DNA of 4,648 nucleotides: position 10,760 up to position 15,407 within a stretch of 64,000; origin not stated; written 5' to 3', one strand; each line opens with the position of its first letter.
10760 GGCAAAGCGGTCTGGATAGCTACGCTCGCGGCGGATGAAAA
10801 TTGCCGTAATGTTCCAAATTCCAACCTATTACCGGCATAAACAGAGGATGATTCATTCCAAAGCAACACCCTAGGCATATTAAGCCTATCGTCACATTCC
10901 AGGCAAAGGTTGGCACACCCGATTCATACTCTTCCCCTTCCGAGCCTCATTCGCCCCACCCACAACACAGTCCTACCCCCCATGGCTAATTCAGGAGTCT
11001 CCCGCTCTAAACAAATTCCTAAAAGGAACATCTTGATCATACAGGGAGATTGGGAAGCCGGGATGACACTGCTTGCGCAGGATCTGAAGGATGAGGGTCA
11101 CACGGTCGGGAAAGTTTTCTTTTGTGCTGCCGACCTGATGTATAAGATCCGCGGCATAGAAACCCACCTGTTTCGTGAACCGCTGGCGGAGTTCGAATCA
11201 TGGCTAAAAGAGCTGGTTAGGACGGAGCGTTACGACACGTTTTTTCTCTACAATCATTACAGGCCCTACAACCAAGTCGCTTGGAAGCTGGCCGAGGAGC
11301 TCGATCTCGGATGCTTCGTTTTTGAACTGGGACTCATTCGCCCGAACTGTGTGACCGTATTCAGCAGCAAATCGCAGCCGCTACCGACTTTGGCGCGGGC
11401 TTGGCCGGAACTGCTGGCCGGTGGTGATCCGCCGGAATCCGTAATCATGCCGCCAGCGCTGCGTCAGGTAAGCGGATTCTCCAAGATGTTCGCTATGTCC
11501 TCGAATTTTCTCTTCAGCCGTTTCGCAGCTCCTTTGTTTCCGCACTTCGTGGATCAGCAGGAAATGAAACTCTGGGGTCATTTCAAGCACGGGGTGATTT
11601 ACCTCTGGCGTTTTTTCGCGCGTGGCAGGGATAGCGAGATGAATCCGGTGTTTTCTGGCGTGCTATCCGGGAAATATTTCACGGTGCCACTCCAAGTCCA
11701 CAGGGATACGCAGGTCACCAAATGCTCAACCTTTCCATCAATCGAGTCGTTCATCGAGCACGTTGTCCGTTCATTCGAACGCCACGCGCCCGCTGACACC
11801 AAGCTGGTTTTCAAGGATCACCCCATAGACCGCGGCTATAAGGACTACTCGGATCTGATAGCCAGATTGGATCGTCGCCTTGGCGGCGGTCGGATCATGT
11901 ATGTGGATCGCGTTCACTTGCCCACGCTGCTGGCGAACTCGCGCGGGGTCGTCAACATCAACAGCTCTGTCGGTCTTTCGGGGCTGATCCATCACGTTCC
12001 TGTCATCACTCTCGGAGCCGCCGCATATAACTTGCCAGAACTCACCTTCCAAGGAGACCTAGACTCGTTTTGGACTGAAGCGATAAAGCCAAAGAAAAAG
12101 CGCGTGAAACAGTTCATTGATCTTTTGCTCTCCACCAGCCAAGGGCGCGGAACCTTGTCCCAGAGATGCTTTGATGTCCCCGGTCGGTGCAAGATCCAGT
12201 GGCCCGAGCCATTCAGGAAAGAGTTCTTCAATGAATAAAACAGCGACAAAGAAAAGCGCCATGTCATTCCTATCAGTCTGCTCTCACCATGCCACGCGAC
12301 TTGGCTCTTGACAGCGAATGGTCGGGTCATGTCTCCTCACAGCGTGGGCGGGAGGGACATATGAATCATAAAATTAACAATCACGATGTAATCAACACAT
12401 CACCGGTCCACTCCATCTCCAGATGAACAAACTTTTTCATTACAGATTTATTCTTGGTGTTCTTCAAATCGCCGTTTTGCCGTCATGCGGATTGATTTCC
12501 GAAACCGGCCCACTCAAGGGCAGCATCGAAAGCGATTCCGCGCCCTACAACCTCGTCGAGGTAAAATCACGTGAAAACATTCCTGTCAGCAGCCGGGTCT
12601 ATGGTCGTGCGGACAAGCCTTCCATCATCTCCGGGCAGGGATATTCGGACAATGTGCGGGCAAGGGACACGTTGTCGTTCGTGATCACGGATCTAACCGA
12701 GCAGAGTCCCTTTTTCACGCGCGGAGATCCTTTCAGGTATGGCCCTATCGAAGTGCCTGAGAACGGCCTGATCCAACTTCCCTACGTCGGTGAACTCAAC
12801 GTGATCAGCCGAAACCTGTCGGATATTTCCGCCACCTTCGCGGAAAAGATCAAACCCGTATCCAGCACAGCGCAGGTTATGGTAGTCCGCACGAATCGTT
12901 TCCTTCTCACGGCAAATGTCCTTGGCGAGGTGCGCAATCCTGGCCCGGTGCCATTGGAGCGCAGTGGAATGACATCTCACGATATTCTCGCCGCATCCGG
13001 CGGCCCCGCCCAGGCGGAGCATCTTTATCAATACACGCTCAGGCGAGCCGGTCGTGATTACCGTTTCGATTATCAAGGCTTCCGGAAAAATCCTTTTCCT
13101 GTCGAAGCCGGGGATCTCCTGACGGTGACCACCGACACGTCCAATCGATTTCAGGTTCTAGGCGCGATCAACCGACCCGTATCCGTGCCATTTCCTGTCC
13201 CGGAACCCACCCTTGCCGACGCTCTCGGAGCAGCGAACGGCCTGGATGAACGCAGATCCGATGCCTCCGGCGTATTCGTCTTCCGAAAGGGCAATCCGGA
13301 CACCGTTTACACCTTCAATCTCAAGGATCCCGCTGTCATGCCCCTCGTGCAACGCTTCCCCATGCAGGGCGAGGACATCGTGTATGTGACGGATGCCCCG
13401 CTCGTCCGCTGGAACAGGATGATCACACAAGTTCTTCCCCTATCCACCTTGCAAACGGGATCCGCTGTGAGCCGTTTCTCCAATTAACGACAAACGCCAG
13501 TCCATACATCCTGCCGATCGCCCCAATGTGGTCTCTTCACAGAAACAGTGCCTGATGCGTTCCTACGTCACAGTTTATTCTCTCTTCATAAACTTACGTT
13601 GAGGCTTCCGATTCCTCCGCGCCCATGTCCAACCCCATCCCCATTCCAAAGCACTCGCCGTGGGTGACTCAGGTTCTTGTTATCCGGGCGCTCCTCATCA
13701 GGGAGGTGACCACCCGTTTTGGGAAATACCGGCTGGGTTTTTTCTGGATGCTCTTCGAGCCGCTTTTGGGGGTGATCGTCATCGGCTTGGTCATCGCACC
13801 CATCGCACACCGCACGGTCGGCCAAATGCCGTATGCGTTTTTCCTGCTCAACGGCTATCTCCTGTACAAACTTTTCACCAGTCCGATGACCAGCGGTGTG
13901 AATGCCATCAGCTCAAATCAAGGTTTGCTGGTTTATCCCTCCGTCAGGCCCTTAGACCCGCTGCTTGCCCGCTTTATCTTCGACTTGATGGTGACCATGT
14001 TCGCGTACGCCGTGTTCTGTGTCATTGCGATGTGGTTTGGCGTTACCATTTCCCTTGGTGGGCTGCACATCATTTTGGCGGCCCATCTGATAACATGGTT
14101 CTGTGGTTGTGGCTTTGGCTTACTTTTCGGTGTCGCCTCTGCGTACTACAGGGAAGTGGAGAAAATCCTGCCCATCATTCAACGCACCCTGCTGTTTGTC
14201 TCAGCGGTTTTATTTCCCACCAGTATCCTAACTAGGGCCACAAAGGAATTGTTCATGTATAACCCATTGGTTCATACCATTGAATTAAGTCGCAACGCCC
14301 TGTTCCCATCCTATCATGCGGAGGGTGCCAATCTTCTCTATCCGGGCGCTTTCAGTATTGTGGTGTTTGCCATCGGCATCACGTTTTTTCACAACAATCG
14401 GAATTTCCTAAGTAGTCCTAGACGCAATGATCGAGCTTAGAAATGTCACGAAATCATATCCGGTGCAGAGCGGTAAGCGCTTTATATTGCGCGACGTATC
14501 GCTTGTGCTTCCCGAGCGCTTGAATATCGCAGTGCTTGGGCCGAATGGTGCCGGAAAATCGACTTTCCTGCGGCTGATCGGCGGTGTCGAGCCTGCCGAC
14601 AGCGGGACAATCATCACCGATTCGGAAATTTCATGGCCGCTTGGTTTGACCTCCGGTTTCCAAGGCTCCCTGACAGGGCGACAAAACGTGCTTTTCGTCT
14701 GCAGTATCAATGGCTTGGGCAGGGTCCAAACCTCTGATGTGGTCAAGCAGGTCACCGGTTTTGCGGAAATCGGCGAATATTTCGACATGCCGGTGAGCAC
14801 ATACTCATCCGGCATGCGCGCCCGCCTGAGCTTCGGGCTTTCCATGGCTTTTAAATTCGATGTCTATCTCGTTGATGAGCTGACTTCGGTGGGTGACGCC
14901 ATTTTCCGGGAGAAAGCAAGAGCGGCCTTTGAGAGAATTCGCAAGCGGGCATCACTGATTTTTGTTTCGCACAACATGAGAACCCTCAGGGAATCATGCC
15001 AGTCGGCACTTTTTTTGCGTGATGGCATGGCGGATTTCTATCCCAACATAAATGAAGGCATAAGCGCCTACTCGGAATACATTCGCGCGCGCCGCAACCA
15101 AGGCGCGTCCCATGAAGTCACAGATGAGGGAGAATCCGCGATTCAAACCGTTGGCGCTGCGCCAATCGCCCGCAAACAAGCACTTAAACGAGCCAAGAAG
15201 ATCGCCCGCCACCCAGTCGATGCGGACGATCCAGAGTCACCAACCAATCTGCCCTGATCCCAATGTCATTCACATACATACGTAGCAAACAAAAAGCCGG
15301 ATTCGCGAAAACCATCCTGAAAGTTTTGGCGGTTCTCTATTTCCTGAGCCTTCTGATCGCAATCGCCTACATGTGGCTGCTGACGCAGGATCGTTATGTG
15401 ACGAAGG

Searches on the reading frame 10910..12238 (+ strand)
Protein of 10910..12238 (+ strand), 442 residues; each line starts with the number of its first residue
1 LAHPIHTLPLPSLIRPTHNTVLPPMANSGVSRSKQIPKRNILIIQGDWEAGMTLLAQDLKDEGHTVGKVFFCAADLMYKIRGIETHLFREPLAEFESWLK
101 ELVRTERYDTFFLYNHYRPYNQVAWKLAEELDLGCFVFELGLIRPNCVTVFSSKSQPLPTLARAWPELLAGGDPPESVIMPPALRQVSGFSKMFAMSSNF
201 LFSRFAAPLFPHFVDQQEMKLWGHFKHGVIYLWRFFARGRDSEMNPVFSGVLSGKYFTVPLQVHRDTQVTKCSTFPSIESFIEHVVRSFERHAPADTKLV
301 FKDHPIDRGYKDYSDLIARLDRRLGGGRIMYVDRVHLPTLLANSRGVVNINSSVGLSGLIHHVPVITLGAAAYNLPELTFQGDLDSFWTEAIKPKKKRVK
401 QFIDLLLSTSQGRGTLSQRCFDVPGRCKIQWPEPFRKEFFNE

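Call 58: search_protein_families(library=pfam, proteins=[window:10910-12238:+])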
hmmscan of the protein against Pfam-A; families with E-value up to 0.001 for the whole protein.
window:10910-12238:+ (442 aa): 1 family
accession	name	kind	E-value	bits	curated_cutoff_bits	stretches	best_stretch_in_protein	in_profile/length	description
PF05159.20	Capsule_synth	-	3.8e-45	155.1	20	1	113-413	5-306/310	Capsule polysaccharide biosynthesis protein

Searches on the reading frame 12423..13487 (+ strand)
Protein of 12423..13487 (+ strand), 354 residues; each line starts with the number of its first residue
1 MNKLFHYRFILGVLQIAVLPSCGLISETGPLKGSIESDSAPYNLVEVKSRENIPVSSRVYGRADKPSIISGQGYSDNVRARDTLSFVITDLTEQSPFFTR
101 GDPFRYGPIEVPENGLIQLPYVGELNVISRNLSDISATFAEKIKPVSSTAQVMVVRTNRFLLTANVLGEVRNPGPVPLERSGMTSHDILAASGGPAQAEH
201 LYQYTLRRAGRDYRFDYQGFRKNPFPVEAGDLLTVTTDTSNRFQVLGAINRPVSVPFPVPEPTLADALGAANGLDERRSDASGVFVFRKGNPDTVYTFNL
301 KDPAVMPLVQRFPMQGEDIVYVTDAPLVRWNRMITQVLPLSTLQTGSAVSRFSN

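Call 58: search_protein_families(library=pfam, proteins=[window:12423-13487:+])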
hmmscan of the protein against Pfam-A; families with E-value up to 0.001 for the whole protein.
window:12423-13487:+ (354 aa): 4 families
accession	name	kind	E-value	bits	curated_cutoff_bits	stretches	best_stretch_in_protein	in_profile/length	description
PF22461.2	SLBB_2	-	3.1e-22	78.9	27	2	242-322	2-79/79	SLBB domain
PF10531.15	SLBB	-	1.2e-10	41.5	27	1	165-209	3-46/55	SLBB domain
PF18412.6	Wza_C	-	2.8e-05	24.3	25.8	1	325-339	1-15/30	Outer-membrane lipoprotein Wza C-terminal domain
PF02563.21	Poly_export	-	0.00031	21.3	28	0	77-154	8-74/77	Polysaccharide biosynthesis/export protein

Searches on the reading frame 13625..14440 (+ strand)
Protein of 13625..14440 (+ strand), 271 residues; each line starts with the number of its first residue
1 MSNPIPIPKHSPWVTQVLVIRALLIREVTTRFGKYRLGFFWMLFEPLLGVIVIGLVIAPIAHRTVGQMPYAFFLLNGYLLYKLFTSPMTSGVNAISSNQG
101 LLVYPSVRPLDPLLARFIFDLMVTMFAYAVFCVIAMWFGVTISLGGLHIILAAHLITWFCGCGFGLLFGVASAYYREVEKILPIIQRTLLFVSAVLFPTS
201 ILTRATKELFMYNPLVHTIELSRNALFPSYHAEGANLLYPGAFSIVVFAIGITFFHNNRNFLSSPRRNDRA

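Call 58: search_protein_families(library=pfam, proteins=[window:13625-14440:+])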
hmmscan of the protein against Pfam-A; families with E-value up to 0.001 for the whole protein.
window:13625-14440:+ (271 aa): 2 families
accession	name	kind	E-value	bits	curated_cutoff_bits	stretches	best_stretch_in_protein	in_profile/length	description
PF01061.29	ABC2_membrane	-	3.4e-15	56.6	26.9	1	20-227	3-211/211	ABC-2 type transporter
PF12698.13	ABC2_membrane_3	-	8e-09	35.5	31.6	1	68-252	158-346/347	ABC-2 family transporter protein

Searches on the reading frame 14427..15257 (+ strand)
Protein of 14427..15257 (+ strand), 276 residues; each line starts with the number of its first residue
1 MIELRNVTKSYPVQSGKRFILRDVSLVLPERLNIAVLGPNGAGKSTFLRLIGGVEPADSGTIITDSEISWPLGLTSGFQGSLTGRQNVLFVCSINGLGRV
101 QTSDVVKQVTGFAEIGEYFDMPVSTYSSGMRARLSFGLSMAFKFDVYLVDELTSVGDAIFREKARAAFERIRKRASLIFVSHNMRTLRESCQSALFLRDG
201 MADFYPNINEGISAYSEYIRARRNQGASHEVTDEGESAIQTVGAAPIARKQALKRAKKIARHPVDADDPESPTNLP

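Call 59: search_protein_families(library=pfam, proteins=[window:14427-15257:+])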
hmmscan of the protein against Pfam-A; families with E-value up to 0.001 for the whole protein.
window:14427-15257:+ (276 aa): 2 families
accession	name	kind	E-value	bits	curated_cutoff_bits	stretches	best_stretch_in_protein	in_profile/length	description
PF00005.33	ABC_tran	-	2.8e-13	51.1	25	1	21-153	1-136/137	ABC transporter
PF13304.12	AAA_21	-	0.00075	20.1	27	0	35-52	3-20/304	AAA domain, putative AbiEii toxin, Type IV TA system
